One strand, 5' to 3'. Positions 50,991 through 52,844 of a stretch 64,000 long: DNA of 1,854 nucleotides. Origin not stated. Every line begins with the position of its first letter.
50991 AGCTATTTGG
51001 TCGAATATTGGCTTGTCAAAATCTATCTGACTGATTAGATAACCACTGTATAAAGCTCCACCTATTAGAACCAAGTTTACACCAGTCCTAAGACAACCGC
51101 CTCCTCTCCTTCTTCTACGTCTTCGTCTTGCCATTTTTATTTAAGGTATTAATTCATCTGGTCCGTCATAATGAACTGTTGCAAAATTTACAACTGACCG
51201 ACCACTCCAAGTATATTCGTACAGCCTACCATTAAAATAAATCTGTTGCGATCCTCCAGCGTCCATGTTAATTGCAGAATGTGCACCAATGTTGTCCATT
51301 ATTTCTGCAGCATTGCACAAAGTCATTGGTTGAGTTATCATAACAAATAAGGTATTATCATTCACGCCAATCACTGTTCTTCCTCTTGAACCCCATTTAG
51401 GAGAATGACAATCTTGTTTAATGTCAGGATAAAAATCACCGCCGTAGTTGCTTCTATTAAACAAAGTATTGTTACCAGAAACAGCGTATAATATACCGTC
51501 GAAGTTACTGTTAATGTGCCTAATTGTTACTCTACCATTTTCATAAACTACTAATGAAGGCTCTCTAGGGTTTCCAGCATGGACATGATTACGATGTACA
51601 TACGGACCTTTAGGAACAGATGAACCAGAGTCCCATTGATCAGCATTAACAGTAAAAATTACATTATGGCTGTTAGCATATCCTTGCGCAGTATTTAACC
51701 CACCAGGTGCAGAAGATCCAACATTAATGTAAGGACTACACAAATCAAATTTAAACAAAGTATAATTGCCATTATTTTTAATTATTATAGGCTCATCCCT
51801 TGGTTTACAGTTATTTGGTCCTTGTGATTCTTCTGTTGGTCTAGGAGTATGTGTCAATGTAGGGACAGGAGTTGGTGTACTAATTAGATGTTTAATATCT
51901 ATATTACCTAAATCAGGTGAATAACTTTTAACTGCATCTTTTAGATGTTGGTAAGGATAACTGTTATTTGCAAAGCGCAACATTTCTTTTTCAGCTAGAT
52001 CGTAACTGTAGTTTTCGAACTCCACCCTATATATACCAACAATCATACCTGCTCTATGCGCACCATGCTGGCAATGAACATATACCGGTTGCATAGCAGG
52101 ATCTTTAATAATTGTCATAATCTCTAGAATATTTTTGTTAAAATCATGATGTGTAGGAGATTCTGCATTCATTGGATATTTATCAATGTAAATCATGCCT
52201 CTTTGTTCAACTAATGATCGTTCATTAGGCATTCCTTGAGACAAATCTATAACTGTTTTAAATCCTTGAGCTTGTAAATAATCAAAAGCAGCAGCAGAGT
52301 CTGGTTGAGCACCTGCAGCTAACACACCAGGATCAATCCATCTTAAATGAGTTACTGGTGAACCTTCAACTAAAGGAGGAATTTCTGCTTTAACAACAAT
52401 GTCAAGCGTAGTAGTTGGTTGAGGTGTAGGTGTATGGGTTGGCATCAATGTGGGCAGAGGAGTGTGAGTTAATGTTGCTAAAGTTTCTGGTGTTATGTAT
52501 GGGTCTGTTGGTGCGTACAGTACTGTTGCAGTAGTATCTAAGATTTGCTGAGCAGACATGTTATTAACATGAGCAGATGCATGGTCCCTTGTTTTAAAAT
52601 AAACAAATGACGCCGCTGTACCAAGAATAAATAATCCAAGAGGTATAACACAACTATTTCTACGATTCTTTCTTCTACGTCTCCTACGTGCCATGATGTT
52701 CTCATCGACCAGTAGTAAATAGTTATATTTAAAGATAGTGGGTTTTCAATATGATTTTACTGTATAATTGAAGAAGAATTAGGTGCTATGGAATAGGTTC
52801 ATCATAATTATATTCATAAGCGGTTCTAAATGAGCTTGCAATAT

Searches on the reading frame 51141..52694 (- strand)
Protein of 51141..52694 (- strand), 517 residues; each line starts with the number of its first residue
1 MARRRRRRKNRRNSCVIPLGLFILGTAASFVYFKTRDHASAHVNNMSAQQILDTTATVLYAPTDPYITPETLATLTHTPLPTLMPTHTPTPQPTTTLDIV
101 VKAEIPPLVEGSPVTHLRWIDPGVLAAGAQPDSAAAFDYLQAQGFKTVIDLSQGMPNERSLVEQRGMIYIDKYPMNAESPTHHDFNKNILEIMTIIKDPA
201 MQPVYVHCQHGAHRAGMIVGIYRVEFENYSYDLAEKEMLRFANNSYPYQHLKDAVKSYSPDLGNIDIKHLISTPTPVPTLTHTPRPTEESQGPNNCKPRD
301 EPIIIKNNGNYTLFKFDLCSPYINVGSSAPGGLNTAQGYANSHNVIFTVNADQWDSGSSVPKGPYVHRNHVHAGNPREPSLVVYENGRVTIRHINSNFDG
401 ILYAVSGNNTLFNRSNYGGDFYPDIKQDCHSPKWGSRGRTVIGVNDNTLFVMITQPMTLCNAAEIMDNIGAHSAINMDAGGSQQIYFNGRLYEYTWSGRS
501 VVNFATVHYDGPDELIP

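Call 36: search_protein_families(library=pfam, proteins=[window:51141-52694:-], max_evalue=0.00001)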
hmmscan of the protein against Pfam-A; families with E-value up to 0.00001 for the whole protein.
window:51141-52694:- (517 aa): 6 families
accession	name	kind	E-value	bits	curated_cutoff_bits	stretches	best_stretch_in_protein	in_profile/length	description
PF09992.14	NAGPA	-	3.3e-14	53.9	25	1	344-505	2-166/169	Phosphodiester glycosidase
PF22741.1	PTP-NADK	-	1.5e-11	44.4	27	1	127-228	32-134/163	DSP-PTPase phosphatase fused to NAD+ Kinase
PF03162.18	Y_phosphatase2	-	1e-10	41.9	27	1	128-244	17-133/165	Tyrosine phosphatase family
PF22784.1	PTP-SAK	-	1.4e-10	41.8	27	1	116-226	3-112/153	Swiss Army Knife protein, DSP-PTPase phosphatase domain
PF00782.25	DSPc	-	7.9e-07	29.4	33.5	1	135-234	9-106/133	Dual specificity phosphatase, catalytic domain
PF22785.1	Tc-R-P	-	6.5e-06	27.1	27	0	134-222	13-100/106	Polymorphic toxin system, DSP-PTPase phosphatase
